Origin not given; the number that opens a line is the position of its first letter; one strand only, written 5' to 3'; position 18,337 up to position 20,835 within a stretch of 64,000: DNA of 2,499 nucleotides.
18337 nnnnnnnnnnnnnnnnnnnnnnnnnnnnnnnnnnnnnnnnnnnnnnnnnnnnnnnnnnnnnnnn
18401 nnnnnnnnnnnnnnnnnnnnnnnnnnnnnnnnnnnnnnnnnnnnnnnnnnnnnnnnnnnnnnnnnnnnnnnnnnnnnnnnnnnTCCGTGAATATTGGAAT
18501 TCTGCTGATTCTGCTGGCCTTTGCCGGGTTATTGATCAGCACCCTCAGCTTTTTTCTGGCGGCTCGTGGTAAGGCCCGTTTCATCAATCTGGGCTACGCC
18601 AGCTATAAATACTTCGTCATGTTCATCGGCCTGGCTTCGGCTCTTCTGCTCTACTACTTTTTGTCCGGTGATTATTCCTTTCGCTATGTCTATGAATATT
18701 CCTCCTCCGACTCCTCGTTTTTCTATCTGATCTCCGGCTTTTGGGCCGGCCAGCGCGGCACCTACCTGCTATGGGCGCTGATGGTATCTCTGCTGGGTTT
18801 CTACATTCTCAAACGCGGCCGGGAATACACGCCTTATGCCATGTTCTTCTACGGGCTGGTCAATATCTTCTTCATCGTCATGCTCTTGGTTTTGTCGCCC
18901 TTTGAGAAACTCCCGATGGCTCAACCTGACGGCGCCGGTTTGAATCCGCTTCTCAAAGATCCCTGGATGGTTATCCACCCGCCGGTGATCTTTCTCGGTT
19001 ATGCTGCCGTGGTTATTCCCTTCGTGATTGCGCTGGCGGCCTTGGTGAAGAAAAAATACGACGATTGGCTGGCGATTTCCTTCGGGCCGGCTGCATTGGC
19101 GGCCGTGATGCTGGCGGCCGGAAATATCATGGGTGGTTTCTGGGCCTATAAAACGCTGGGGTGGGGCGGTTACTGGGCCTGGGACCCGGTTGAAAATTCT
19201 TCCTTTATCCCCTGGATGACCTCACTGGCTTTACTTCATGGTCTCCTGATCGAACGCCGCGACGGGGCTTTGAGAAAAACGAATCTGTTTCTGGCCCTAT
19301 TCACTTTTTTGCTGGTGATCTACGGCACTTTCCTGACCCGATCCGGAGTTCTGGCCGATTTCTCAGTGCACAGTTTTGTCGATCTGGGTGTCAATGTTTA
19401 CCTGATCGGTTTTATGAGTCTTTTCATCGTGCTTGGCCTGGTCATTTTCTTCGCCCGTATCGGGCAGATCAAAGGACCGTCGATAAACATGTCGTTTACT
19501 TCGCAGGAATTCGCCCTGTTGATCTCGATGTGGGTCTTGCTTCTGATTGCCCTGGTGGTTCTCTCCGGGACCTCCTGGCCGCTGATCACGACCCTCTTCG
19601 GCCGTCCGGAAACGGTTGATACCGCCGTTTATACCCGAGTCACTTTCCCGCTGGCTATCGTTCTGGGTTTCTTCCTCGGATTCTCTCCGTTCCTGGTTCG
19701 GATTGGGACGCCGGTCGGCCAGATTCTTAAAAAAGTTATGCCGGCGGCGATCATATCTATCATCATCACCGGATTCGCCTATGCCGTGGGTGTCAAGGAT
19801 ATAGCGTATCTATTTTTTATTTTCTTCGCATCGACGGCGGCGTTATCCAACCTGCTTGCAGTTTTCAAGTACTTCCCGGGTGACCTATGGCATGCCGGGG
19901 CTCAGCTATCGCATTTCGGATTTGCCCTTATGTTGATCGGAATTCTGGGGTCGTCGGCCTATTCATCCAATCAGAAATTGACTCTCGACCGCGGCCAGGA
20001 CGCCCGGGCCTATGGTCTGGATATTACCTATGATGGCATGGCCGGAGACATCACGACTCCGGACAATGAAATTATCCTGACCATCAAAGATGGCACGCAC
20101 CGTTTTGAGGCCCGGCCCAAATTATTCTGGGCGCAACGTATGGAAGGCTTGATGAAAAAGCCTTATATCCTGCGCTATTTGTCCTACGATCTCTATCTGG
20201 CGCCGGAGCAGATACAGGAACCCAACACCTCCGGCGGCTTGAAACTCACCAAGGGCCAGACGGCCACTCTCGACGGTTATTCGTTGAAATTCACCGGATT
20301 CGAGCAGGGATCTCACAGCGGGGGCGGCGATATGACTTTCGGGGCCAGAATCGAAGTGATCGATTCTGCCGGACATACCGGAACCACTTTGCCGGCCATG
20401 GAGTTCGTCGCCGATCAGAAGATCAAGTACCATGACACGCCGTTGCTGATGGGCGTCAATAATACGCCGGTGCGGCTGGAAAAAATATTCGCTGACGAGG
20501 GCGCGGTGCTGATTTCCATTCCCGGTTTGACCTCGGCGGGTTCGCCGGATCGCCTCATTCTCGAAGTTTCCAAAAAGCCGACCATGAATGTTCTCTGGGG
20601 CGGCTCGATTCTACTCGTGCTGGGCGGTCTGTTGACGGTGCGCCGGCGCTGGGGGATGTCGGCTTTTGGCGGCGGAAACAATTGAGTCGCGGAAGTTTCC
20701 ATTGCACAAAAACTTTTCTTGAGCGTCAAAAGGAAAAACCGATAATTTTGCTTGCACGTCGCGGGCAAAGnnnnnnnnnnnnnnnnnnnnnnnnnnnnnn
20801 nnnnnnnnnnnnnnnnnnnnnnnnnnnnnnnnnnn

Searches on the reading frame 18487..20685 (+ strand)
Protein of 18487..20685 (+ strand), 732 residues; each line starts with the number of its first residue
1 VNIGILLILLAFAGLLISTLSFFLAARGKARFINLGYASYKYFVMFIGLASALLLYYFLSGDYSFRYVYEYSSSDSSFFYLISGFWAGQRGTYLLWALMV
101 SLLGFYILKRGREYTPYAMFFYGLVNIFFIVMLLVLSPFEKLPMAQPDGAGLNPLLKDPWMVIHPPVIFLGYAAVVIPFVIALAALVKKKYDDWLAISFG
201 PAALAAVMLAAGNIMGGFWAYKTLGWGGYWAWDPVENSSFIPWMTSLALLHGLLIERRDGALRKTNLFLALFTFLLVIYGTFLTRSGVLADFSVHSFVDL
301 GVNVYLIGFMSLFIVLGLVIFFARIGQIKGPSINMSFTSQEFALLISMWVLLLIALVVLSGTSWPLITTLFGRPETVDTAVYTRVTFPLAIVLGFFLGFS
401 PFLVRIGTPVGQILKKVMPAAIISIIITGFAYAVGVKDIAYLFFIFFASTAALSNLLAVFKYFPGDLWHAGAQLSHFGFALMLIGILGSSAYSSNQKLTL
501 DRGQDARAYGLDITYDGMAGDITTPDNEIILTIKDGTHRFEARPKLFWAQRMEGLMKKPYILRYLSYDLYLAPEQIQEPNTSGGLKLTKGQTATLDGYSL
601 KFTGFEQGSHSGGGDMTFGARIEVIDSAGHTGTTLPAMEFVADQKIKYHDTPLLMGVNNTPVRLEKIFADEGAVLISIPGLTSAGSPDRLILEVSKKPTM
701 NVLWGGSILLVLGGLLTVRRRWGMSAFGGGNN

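Call 35: search_protein_families(library=pfam, proteins=[window:18487-20685:+], max_evalue=0.001)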
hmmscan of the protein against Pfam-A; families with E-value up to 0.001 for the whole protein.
window:18487-20685:+ (732 aa): 2 families
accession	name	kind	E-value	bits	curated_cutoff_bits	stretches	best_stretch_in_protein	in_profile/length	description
PF01578.25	Cytochrom_C_asm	-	2.6e-34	119.2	29.9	1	91-286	6-206/212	Cytochrome C assembly protein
PF16327.10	CcmF_C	-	2.2e-19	70.3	28.7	1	308-518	2-225/323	Cytochrome c-type biogenesis protein CcmF C-terminal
